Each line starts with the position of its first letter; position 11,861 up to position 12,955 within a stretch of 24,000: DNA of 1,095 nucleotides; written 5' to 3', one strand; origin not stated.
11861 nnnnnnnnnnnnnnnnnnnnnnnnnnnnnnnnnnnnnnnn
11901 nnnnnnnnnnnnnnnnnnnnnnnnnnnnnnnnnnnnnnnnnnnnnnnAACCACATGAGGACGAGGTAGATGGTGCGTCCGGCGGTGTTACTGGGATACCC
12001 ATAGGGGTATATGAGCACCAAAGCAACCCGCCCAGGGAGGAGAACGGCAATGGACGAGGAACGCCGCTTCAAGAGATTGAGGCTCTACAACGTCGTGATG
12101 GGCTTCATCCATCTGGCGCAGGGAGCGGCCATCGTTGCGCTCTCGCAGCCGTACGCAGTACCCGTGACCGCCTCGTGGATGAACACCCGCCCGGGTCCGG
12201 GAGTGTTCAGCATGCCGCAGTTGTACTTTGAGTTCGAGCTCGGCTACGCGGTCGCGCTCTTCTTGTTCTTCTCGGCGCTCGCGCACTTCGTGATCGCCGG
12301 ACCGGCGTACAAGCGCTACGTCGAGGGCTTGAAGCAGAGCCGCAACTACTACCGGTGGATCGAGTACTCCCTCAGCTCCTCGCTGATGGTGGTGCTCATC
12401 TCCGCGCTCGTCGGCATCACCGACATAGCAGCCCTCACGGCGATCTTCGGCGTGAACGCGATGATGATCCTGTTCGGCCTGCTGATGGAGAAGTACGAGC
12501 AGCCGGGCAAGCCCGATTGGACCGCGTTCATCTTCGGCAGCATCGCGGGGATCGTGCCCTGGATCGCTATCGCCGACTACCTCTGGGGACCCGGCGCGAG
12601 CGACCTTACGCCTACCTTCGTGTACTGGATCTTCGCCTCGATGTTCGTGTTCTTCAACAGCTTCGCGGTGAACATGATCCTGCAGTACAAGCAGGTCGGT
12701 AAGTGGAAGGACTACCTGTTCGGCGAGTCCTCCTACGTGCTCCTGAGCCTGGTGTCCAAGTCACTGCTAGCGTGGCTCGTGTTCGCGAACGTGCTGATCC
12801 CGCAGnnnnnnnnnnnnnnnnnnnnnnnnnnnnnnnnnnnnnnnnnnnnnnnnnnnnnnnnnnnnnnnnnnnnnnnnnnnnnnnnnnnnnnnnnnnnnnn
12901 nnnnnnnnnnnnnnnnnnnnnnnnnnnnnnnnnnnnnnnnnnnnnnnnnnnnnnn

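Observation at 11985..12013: Perfect CsoR/RcnR-type palindrome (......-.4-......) sitting on the heliorhodopsin promoter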

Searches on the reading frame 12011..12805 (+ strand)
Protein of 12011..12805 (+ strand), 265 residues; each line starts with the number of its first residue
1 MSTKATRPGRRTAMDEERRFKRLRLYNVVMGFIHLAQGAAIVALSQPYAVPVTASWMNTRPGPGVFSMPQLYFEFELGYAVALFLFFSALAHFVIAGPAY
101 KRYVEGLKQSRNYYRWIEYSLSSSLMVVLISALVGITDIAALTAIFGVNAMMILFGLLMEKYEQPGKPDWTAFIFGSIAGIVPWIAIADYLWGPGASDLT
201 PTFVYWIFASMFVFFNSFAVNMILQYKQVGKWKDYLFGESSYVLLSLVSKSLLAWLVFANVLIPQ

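Call 6: search_protein_families(library=pfam, proteins=[window:12011-12805:+], max_evalue=0.01)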
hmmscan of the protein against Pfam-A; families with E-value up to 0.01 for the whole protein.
window:12011-12805:+ (265 aa): 1 family
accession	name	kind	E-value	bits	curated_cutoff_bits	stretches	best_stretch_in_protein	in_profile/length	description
PF18761.7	Heliorhodopsin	-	3.2e-95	318.5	26.7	1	23-262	1-242/242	Heliorhodopsin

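Call 15: find_related_loci(query=window:12050-12805:+, collection=genome_contigs, flank=10000)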
Query window:12050-12805:+ (252 aa) in genome_contigs; peptide patterns used: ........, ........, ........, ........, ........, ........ (x = any residue, [..] = any of these).
254 stretches matched a pattern; 242 encode a relative of the query (tblastn E <= 1e-3); the best 80 are kept; 80 distinct loci.
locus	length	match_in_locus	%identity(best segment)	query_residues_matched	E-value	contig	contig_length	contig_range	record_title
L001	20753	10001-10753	88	2-252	1e-149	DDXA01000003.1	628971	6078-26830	MAG TPA_asm: Actinobacteria bacterium UBA2272 UBA2272_contig_1205, whole genome shotgun sequence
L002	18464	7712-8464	88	2-252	5e-149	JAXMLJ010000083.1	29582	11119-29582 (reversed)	MAG: Coriobacteriia bacterium isolate L4_metabat.bin.19_sub k141_85828, whole genome shotgun sequence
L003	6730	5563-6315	86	2-252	8e-146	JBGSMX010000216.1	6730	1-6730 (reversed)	MAG: Coriobacteriia bacterium isolate JTS-AC241 k141_1262880, whole genome shotgun sequence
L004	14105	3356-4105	86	2-251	4e-145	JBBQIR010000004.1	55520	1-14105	MAG: Coriobacteriia bacterium isolate Co_metawrap_800 Cmw_800_k141_4577977_length_55520_cov_10.9744, whole genome shotgu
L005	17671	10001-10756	85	1-252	4e-145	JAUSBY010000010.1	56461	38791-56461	MAG: Coriobacteriia bacterium isolate E9_concoct.bin.49 E9_k141_29458, whole genome shotgun sequence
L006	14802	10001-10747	84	4-252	8e-142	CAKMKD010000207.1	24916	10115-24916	uncultured Coriobacteriia bacterium isolate OKU8 genome assembly, contig: MEGAHIT_co_assembly_000000036126, whole genome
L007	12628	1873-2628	83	1-252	5e-141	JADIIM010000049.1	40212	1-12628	MAG: Aeromicrobium sp. isolate bin3 11763, whole genome shotgun sequence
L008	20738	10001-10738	85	7-252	1e-140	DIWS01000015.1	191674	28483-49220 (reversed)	MAG TPA_asm: Actinobacteria bacterium UBA6100 UBA6100_contig_5104, whole genome shotgun sequence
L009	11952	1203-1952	82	3-252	2e-140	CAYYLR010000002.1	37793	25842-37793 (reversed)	MAG TPA_asm: uncultured Coriobacteriaceae bacterium isolate SRP257756_co1_53 genome assembly, contig: NODE_655_length_37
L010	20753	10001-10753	82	2-252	1e-137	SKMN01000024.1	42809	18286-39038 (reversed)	MAG: Coriobacteriia bacterium isolate CSSed162cmA_248R1 CSSed16-2cmA-815, whole genome shotgun sequence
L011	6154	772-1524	81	2-252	2e-137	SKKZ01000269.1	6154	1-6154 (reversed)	MAG: Coriobacteriia bacterium isolate CSSed162cmA_190 CSSed16-2cmA-61250, whole genome shotgun sequence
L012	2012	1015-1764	80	3-252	2e-145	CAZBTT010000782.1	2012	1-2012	MAG TPA_asm: uncultured Acidobacteriota bacterium isolate SRP302447_co4_91 genome assembly, contig: NODE_185746_length_2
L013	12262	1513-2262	79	3-252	3e-134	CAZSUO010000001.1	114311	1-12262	MAG TPA_asm: uncultured Coriobacteriaceae bacterium isolate SRP263991_co7_90 genome assembly, contig: NODE_93_length_114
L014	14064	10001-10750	79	3-252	2e-134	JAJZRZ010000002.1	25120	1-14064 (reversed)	MAG: Actinomycetes bacterium isolate SKS3.bin14 NODE_2902_length_25120_cov_1.170728, whole genome shotgun sequence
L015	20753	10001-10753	78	2-252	7e-134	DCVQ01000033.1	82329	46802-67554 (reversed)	MAG TPA_asm: Actinobacteria bacterium UBA2184 UBA2184_contig_580, whole genome shotgun sequence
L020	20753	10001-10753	68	1-252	2e-110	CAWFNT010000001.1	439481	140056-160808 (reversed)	MAG: uncultured Actinomycetes bacterium isolate MFD05942.bin.3.284 genome assembly, contig: contig_1974, whole genome sh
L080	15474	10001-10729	52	10-251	3e-73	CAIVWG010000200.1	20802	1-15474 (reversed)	uncultured bacterium isolate LaPlata-a_bin-1899 genome assembly, contig: bin-1899:200/277, whole genome shotgun sequence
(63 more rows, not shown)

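Call 20: search_protein_families(library=pfam, proteins=[L008:8005-9045:+, L008:9061-9489:+, L008:9476-9901:+, L008:10808-11917:+, L008:11970-12968:+, L008:13085-15721:+, L008:15740-17824:+, L008:6603-8048:+, L008:6594-8063:-], max_evalue=0.001)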
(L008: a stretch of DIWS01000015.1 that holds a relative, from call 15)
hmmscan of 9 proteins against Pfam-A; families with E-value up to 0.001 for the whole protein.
L008:8005-9045:+ (347 aa): 1 family
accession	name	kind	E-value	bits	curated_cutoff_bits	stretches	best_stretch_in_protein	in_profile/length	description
PF03458.18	Gly_transporter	-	3.3e-31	107.4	23.5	2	216-289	2-76/78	Glycine transporter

L008:9061-9489:+ (143 aa): 0 families

L008:9476-9901:+ (142 aa): 1 family
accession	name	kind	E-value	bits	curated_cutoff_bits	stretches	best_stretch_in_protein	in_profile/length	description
PF03073.20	TspO_MBR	-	1.4e-26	93.5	24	1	5-136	15-145/145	TspO/MBR family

L008:10808-11917:+ (370 aa): 1 family
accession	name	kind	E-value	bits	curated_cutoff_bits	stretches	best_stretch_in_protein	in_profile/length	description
PF01040.23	UbiA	-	5.6e-33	114.7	34.2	1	93-327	5-229/250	UbiA prenyltransferase family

L008:11970-12968:+ (333 aa): 3 families
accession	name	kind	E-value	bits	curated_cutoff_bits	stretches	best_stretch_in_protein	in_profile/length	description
PF01207.24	Dus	-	2.9e-91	306.3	20.4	1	18-322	2-303/311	Dihydrouridine synthase (Dus)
PF01180.27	DHO_dh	-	9.9e-05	22.1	27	0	195-242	230-279/291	Dihydroorotate dehydrogenase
PF00977.27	His_biosynth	-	0.00052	20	23.6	0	149-234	136-220/228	Histidine biosynthesis protein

L008:13085-15721:+ (879 aa): 1 family
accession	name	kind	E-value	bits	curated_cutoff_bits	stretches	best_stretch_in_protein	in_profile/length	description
PF01326.24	PPDK_N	-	2.5e-46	158.9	27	1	301-667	3-311/328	Pyruvate phosphate dikinase, AMP/ATP-binding domain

L008:15740-17824:+ (695 aa): 4 families
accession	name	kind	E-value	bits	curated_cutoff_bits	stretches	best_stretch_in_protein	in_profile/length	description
PF00122.25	E1-E2_ATPase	-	8e-51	172.6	28.1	1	180-359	2-180/181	E1-E2 ATPase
PF00702.32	Hydrolase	-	1.4e-34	120.6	26.4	1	376-594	1-191/191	haloacid dehalogenase-like hydrolase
PF12710.13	HAD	-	1.7e-08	35.5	27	1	511-590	84-188/189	haloacid dehalogenase-like hydrolase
PF08282.18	Hydrolase_3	-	2.3e-06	28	20.9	0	568-614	197-243/255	haloacid dehalogenase-like hydrolase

L008:6603-8048:+ (482 aa): 0 families

L008:6594-8063:- (489 aa): 2 families
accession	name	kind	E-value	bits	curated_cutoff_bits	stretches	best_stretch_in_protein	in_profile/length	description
PF04055.27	Radical_SAM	-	4.2e-23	82.8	29.5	1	207-367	4-164/166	Radical SAM superfamily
PF02310.24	B12-binding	-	4.6e-19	68.9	32.1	1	18-141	9-121/121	B12 binding domain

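Call 25: find_encoding_contigs(protein=window:12050-12805:+, flank=10000, max_places=10)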
Protein window:12050-12805:+ (252 aa): no gene with exactly this product is on record in the collection.

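Call 26: find_encoding_contigs(protein=window:12011-12805:+, flank=10000, max_places=10)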
Protein window:12011-12805:+ (265 aa): no gene with exactly this product is on record in the collection.

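Call 31: find_related_loci(query=window:12050-12805:+, collection=metagenome_contigs, flank=10000)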
Query window:12050-12805:+ (252 aa) in metagenome_contigs; peptide patterns used: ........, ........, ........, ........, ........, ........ (x = any residue, [..] = any of these).
378 stretches matched a pattern; 344 encode a relative of the query (tblastn E <= 1e-3); the best 80 are kept; 80 distinct loci.
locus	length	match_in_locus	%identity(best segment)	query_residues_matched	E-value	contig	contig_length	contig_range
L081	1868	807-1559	85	2-252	3e-157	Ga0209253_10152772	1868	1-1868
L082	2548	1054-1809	85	1-252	9e-154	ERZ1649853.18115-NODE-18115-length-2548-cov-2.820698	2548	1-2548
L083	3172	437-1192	84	1-252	2e-150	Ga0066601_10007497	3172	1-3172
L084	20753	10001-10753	84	2-252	1e-143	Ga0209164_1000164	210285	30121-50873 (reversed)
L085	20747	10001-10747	84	4-252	4e-143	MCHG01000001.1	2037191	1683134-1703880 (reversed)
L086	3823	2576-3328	79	2-252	5e-139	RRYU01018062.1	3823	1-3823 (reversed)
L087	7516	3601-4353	79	2-252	2e-135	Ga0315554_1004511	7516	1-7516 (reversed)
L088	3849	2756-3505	78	3-252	4e-138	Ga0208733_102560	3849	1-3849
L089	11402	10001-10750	78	3-252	2e-134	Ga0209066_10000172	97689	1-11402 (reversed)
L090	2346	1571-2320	77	3-252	2e-140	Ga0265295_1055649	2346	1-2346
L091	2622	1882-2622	78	3-249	8e-137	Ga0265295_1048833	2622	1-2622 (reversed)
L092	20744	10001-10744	75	3-250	3e-128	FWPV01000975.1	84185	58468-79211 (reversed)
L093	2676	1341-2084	75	3-250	3e-134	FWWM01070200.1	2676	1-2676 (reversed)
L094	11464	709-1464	80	1-252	4e-139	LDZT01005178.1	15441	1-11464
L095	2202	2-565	85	65-252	5e-111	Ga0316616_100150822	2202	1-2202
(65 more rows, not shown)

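Call 46: search_protein_families(library=pfam, proteins=[L020:3535-3954:-, L020:4140-7238:+, L020:1832-3406:+, L080:14229-14579:-, L080:13439-14158:-, L080:12731-13435:-, L083:1760-2923:-, L008:9061-9489:+], max_evalue=0.01)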
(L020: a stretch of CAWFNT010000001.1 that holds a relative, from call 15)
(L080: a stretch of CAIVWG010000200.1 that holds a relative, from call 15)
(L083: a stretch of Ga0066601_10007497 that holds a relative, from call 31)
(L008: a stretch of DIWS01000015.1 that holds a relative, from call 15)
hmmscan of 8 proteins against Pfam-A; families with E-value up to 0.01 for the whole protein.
L020:3535-3954:- (139 aa): 1 family
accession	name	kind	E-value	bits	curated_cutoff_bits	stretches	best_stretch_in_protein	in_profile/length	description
PF03625.19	DUF302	-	1.2e-19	70.4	23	1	46-107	1-63/63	Domain of unknown function DUF302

L020:4140-7238:+ (1033 aa): 7 families
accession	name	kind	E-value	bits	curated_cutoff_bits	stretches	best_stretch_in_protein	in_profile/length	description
PF01565.28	FAD_binding_4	-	1.7e-33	115.7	26.4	1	54-190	3-138/139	FAD binding domain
PF02754.22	CCG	-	1.6e-32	111.8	20.6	2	773-860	1-85/85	Cysteine-rich domain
PF02913.24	FAD-oxidase_C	-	6.9e-09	36.2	21.2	1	225-460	8-248/248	FAD linked oxidases, C-terminal domain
PF13534.11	Fer4_17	-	3.4e-07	31.1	22.2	1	513-579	1-60/61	4Fe-4S dicluster domain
PF13183.11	Fer4_8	-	3.2e-05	24.8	27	1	511-576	2-65/68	4Fe-4S dicluster domain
PF13187.11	Fer4_9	-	0.00056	20.3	27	1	513-577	1-49/52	4Fe-4S dicluster domain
PF12838.12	Fer4_7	-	0.0011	19.8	27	1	514-575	2-48/52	4Fe-4S dicluster domain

L020:1832-3406:+ (525 aa): 7 families
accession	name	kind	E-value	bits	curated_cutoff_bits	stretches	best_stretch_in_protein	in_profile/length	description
PF17963.7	Big_9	-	6.9e-14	52.9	23.6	1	152-243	1-89/89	Bacterial Ig domain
PF17892.7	Cadherin_5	-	1.1e-12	48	26.5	1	152-244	2-97/98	Cadherin-like domain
PF00041.27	fn3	-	6.2e-09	36.4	25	1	350-427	10-83/84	Fibronectin type III domain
PF24489.1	Ig_J_second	-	1.4e-08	35.2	27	1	464-518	34-88/105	Tip attachment protein J second Ig-like domain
PF17803.7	Cadherin_4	-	1e-06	29.6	25.1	1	152-209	11-69/71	Bacterial cadherin-like domain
PF00801.26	PKD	-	3.7e-05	24.1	23.5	1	256-330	5-80/80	PKD domain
PF16655.11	PhoD_N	-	0.0041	18.1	30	0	453-509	14-80/90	PhoD-like phosphatase, N-terminal domain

L080:14229-14579:- (116 aa): 1 family
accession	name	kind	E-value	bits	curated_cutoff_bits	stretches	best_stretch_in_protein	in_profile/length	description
PF02627.25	CMD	-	1.7e-21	76.4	23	1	24-99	1-76/84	Carboxymuconolactone decarboxylase family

L080:13439-14158:- (239 aa): 1 family
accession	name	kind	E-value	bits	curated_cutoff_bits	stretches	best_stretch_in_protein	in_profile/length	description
PF03575.23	Peptidase_S51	-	7.2e-13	49.1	23.9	1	82-197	78-199/206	Peptidase family S51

L080:12731-13435:- (234 aa): 1 family
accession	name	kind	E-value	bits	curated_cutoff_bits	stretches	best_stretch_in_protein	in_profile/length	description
PF03734.19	YkuD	-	1.6e-08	35.7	23.4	1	81-219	32-144/146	L,D-transpeptidase catalytic domain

L083:1760-2923:- (387 aa): 0 families

L008:9061-9489:+ (143 aa): 0 families

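Call 74: find_homologous_proteins(query=L008:9983-10738:+, max_evalue=1e-100)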
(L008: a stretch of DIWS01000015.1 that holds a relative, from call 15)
Query L008:9983-10738:+ (252 aa): 61 proteins with E <= 1e-100 among 8000 candidates.
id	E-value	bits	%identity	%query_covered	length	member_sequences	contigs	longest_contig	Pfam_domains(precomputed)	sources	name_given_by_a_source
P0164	8.7e-158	541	96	100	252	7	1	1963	PF18761.8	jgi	-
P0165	4.3e-156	536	94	100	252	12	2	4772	PF18761.8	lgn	-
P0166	4.7e-144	496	86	99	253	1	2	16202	PF18761.8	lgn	-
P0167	2.5e-143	494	87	100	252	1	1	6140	PF18761.8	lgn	-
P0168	1.3e-142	492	86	99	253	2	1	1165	PF18761.8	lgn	-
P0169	2.8e-142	491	86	100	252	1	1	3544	PF18761.8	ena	-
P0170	4.7e-142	490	86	100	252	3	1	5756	PF18761.8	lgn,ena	-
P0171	2.9e-140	484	84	100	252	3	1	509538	PF18761.8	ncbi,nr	ncbi:MAG: heliorhodopsin HeR [Coriobacteriia bacterium]|nr:heliorhodopsin HeR [Coriobacteriia bacter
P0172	3.3e-140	484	85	99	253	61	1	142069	PF18761.8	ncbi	ncbi:MAG: heliorhodopsin HeR [Coriobacteriia bacterium]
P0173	7.0e-140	483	84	100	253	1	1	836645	PF18761.8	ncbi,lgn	-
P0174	7.5e-140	483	84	99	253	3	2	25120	PF18761.8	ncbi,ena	-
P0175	2.3e-139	481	85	99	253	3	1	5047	PF18761.8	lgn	-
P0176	3.1e-139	481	84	100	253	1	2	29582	PF18761.8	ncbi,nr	ncbi:MAG: heliorhodopsin HeR [Coriobacteriia bacterium]|nr:heliorhodopsin HeR [Actinomycetota bacter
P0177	1.6e-138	478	83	100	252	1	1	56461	PF18761.8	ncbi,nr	ncbi:MAG: heliorhodopsin HeR [Coriobacteriia bacterium]|nr:heliorhodopsin HeR [Coriobacteriia bacter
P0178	3.0e-138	477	82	100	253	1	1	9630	PF18761.8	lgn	-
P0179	3.2e-138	477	82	100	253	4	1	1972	PF18761.8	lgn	-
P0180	9.2e-138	476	82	100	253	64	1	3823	PF18761.8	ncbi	-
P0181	2.1e-137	475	82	100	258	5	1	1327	PF18761.8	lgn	-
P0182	4.0e-137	474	81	99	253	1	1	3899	PF18761.8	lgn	-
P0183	2.2e-136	471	81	100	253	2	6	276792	PF18761.8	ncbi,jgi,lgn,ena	jgi:hypothetical protein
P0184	4.8e-136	470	82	99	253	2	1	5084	PF18761.8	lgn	-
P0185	6.5e-136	470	81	100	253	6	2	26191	PF18761.8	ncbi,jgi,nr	ncbi:MAG: heliorhodopsin HeR [Actinomycetota bacterium]|jgi:hypothetical protein|nr:heliorhodopsin H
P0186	7.4e-136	470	82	100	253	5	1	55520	PF18761.8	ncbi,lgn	-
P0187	9.4e-136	469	80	100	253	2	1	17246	PF18761.8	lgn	-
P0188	1.1e-135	469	82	99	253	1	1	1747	PF18761.8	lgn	-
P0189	1.5e-135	469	83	100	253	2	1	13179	PF18761.8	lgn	-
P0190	5.8e-135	467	82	100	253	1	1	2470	PF18761.8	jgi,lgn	jgi:hypothetical protein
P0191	6.3e-134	463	80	100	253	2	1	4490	PF18761.8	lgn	-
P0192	1.3e-133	462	82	99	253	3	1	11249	PF18761.8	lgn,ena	-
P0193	1.8e-133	462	84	94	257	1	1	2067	PF18761.8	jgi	-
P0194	7.9e-132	456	79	98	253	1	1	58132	PF18761.8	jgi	jgi:hypothetical protein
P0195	9.5e-132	456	80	98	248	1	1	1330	PF18761.8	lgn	-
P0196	3.7e-131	454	85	94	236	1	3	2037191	PF18761.8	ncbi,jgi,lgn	-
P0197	9.4e-131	453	78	100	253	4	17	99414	PF18761.8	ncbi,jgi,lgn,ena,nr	ncbi:MAG: heliorhodopsin HeR [Actinobacteria bacterium]|nr:heliorhodopsin HeR [Actinomycetota bacter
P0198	1.1e-130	453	79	100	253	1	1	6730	PF18761.8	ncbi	-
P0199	1.8e-130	452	78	100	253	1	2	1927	PF18761.8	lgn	-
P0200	9.0e-130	450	79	98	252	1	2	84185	PF18761.8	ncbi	-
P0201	1.4e-129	449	78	100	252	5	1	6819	PF18761.8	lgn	-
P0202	2.0e-129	449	79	100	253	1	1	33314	PF18761.8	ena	-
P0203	9.1e-129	446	78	100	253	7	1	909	PF18761.8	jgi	jgi:hypothetical protein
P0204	2.3e-126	439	78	99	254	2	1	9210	PF18761.8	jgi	jgi:hypothetical protein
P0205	6.5e-125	434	75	100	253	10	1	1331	PF18761.8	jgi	jgi:hypothetical protein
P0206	4.6e-123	428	74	99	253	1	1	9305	PF18761.8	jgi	jgi:hypothetical protein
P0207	2.6e-118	412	76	100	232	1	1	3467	PF18761.8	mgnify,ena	mgnify:CR=1 FL=1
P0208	9.1e-118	410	75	99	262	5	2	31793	PF18761.8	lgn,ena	-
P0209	3.7e-114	399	91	76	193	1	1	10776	PF18761.8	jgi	jgi:hypothetical protein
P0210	8.4e-114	397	81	85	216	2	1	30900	PF18761.8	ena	-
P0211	1.2e-111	390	73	99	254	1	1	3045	PF18761.8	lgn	-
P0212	6.9e-111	388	70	100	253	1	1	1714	PF18761.8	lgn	-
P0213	2.2e-110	386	69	100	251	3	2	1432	PF18761.8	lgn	-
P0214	3.6e-110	385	69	100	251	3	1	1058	PF18761.8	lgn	-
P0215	5.0e-110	385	72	99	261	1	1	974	PF18761.8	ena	-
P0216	7.4e-110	384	70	100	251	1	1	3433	PF18761.8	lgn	-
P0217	7.6e-110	384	69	99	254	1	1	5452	PF18761.8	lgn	-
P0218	8.6e-109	381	69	100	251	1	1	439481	PF18761.8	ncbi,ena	-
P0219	1.2e-106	374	67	100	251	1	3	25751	PF18761.8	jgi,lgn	jgi:hypothetical protein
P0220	4.6e-106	372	70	98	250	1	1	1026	PF18761.8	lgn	-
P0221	5.3e-104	365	66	100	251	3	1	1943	PF18761.8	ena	-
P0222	8.3e-102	358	65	100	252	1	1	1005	PF18761.8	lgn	-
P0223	9.1e-102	358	65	100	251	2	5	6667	PF18761.8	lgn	-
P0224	8.0e-101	355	65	100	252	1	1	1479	PF18761.8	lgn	-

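Call 75: find_encoding_contigs(protein=P0166, flank=10000, max_places=4)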
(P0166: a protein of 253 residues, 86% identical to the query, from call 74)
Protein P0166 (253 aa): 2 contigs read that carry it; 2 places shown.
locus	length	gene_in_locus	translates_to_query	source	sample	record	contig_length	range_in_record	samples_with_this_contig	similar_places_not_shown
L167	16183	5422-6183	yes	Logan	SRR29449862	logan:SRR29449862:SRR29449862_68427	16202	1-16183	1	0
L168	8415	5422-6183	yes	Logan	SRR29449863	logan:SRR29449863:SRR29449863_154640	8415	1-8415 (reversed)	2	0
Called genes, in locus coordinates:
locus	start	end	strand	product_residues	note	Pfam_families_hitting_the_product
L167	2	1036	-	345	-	?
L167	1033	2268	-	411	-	PF01546:Peptidase_M20, PF07687:M20_dimer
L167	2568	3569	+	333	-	PF12146:Hydrolase_4, PF00561:Abhydrolase_1, PF12697:Abhydrolase_6, PF06821:Ser_hydrolase (faint)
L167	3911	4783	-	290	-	PF06966:DUF1295, PF02544:Steroid_dh, PF04140:ICMT (weak)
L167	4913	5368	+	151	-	PF12802:MarR_2, PF01047:MarR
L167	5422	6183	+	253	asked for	PF18761:Heliorhodopsin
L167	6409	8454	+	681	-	PF07732:Cu-oxidase_3 (faint), PF07731:Cu-oxidase_2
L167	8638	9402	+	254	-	-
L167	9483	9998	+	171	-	-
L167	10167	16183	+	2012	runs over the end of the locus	?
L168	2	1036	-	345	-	?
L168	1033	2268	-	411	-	PF01546:Peptidase_M20, PF07687:M20_dimer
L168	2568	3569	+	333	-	PF12146:Hydrolase_4, PF00561:Abhydrolase_1, PF12697:Abhydrolase_6, PF06821:Ser_hydrolase (faint)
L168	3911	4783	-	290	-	PF06966:DUF1295, PF02544:Steroid_dh, PF04140:ICMT (weak)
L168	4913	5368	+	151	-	PF12802:MarR_2, PF01047:MarR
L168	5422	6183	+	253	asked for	PF18761:Heliorhodopsin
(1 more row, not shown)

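Call 76: find_encoding_contigs(protein=P0167, flank=10000, max_places=4)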
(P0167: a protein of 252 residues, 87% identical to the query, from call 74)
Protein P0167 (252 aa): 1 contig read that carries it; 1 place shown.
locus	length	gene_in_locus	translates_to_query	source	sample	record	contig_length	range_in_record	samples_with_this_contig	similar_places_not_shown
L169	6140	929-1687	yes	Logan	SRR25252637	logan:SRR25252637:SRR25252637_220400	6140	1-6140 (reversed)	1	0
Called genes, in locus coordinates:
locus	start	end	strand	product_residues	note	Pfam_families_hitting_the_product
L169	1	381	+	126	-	?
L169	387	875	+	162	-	-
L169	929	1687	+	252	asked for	PF18761:Heliorhodopsin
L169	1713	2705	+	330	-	PF01207:Dus, PF01180:DHO_dh (faint)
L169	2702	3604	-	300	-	-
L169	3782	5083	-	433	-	PF02310:B12-binding, PF04055:Radical_SAM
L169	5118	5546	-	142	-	-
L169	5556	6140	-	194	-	?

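Call 77: find_encoding_contigs(protein=P0165, flank=10000, max_places=6)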
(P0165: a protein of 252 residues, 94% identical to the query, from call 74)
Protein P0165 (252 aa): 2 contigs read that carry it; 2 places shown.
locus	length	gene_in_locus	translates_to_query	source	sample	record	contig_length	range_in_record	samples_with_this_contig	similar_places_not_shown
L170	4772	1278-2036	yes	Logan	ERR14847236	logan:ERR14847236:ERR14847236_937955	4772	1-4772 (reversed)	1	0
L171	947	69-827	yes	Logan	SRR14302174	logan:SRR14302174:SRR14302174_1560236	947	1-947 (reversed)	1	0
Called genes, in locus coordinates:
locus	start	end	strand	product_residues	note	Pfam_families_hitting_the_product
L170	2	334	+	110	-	?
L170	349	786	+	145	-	-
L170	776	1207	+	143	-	PF03073:TspO_MBR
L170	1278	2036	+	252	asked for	PF18761:Heliorhodopsin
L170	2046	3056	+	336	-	PF01207:Dus, PF01180:DHO_dh (faint)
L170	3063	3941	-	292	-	-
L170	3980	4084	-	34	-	-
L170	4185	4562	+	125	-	PF18899:DUF5655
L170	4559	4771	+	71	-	?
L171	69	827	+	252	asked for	PF18761:Heliorhodopsin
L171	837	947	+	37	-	?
